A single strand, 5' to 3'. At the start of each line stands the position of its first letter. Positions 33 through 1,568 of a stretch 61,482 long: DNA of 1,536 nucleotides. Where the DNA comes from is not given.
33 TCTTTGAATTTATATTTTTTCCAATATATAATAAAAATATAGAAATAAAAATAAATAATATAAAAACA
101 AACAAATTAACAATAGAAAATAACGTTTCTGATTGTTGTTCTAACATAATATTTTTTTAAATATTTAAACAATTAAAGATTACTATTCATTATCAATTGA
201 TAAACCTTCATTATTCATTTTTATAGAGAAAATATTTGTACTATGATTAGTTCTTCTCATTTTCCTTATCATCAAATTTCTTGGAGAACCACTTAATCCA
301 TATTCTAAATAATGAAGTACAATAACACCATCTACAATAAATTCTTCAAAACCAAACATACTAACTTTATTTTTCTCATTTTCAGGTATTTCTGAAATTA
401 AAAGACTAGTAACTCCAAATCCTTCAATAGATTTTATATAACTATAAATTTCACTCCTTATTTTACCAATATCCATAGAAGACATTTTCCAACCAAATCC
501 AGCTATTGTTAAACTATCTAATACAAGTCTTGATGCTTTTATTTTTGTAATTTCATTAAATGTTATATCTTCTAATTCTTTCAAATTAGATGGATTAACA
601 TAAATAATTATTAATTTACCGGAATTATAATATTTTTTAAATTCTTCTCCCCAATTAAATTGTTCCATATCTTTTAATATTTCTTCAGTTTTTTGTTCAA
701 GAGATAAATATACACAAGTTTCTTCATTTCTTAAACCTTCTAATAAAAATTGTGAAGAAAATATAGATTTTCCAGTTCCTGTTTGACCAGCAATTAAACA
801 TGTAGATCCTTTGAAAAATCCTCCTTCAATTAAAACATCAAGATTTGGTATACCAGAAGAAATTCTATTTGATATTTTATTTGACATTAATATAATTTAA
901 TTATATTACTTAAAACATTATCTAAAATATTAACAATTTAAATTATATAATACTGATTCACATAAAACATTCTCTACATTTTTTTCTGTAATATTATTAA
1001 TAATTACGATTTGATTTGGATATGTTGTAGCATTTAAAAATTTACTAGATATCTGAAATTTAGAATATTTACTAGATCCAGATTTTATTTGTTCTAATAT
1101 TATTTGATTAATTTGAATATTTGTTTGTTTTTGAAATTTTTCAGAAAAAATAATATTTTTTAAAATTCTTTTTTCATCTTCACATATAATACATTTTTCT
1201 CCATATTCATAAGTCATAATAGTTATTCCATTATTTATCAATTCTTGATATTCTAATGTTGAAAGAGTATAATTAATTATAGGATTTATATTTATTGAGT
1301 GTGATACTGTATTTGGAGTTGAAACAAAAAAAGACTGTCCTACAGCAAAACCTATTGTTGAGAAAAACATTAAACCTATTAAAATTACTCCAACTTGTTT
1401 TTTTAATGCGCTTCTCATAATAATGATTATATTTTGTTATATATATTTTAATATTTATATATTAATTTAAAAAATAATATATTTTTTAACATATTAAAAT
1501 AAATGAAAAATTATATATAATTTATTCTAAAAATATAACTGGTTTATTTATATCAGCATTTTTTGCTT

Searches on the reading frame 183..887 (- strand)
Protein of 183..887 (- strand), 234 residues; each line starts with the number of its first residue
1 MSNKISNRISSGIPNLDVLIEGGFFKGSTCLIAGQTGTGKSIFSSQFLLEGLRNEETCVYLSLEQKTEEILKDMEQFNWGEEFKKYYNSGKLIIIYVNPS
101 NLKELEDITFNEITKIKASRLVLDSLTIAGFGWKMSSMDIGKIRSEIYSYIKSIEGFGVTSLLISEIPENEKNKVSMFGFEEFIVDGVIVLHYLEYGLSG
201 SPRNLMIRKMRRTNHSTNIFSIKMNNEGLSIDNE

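Call 36: search_protein_families(library=ncbifam, proteins=[window:183-887:-], max_evalue=0.1)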
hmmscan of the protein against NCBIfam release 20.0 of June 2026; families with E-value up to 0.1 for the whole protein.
window:183-887:- (234 aa): 27 families (the best 25 are shown)
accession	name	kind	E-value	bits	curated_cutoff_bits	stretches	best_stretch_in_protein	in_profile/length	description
TIGR03880.1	KaiC_arch_3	hypoth_equivalog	1.5e-42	145.6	249.45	1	12-231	1-217/224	KaiC domain-containing protein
NF006799.0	PRK09302.1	equivalog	1.1e-38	133.2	408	2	5-127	251-373/515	circadian clock protein KaiC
TIGR03877.1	thermo_KaiC_1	hypoth_equivalog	7.8e-31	107.4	307.25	2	7-95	2-88/238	KaiC domain-containing protein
TIGR03881.1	KaiC_arch_4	hypoth_equivalog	4e-30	105.2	247.8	1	8-230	2-227/231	KaiC domain-containing protein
TIGR02655.1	circ_KaiC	equivalog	3.8e-27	95.1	546.25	2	7-128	243-364/484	circadian clock protein KaiC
NF004723.0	PRK06067.1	subfamily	2.3e-15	56.8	194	1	5-128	12-140/243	flagellar accessory protein FlaH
NF052589.1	ArlH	equivalog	1.4e-13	51.1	215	1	15-78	8-71/229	archaellum protein ArlH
NF006320.0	PRK08533.1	equivalog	2.4e-09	37.2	215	1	15-99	12-94/230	flagellar accessory protein FlaH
TIGR00416.1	sms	equivalog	1.6e-06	27.2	403.05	1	6-113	73-162/454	DNA repair protein RadA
TIGR03878.1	thermo_KaiC_2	hypoth_equivalog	2.5e-06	27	232.2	1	22-191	31-202/259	KaiC domain-containing protein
NF004629.0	PRK05973.1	equivalog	2.8e-05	23.3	156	1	24-80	61-117/237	DNA helicase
TIGR03600.1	phage_DnaB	exception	0.00019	20.6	498.65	1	8-72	176-240/421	phage replicative helicase, DnaB family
NF045863.1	glide_MMOB1660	exception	0.0009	18.3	600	1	4-78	118-190/515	MMOB1660 family gliding motility ATPase complex subunit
NF005523.0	PRK07165.1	equivalog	0.00097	17.9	414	1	3-72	123-190/509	ATP F0F1 synthase subunit alpha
NF045936.2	MSC_0619_alpha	exception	0.002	16.8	520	1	4-73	120-187/505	MSC_0619 family F1-like ATPase alpha subunit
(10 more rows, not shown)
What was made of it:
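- On Archaellum: The KaiC-like protein at 183-887 scores 51 bits against 215 on the ArlH model (call 36).
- The KaiC-like gene at 183-887 is 30 kb away and scores only 51 bits on the ArlH model (call 36).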

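Call 37: search_protein_families(library=pfam, proteins=[window:183-887:-], max_evalue=0.1)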
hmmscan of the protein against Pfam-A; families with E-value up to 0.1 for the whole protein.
window:183-887:- (234 aa): 14 families
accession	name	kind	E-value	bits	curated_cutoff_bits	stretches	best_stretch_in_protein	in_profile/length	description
PF06745.19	ATPase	-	9.8e-48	163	26.6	1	10-232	2-227/231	KaiC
PF13481.12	AAA_25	-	1.6e-05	25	27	1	7-80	13-95/195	AAA domain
PF05625.17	PAXNEB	-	2.6e-05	23.9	28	1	9-73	19-84/366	PAXNEB protein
PF07088.17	GvpD_P-loop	-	0.0002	21.8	24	1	26-75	9-56/189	GvpD gas vesicle protein, P-loop domain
PF03796.21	DnaB_C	-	0.0002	21.3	27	1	9-74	2-67/255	DnaB-like helicase C terminal domain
PF20720.3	nSTAND3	-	0.002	18.3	27.2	1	28-79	18-70/155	Novel STAND NTPase 3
PF13173.12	AAA_14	-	0.0027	18.1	27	1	29-94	4-67/129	AAA domain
PF12775.13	AAA_7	-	0.0073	16.3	25.8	1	26-62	32-68/181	P-loop containing dynein motor region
PF00006.31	ATP-synt_ab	-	0.013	15.6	29.5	1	24-81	11-67/213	ATP synthase alpha/beta family, nucleotide-binding domain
PF00158.32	Sigma54_activat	-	0.014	15.5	20.2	1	28-72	23-67/168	Sigma-54 interaction domain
PF12846.13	AAA_10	-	0.027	14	27.5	1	20-175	14-157/362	AAA-like domain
PF09848.15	SLFN-g3_helicase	-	0.035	13.8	24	1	29-72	3-48/354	Schlafen group 3, DNA/RNA helicase domain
PF00270.35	DEAD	-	0.044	13.9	26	1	26-79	13-70/167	DEAD/DEAH box helicase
PF04851.21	ResIII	-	0.06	13.7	22.5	1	28-120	24-114/164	Type III restriction enzyme, res subunit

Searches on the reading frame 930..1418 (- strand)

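Call 20: search_protein_families(library=pfam, proteins=[window:930-1418:-], max_evalue=0.1)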
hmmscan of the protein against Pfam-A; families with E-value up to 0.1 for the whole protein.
window:930-1418:- (162 aa): 1 family
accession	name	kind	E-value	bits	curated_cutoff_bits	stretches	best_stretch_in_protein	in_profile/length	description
PF21440.4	aSelB_III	-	0.031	14.8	19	1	98-130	46-79/108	Archaeal selenocysteine-specific elongation factor, domain III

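Call 36: search_protein_families(library=ncbifam, proteins=[window:930-1418:-], max_evalue=0.1)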
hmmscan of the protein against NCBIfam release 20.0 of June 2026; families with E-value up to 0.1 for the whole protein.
window:930-1418:- (162 aa): 1 family
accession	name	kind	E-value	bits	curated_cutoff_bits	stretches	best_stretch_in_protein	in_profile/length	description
NF047660.1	HUIPC_Trx_selen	equivalog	0.047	13.8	105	1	68-124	5-56/91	HUIPC motif thioredoxin-like (seleno)protein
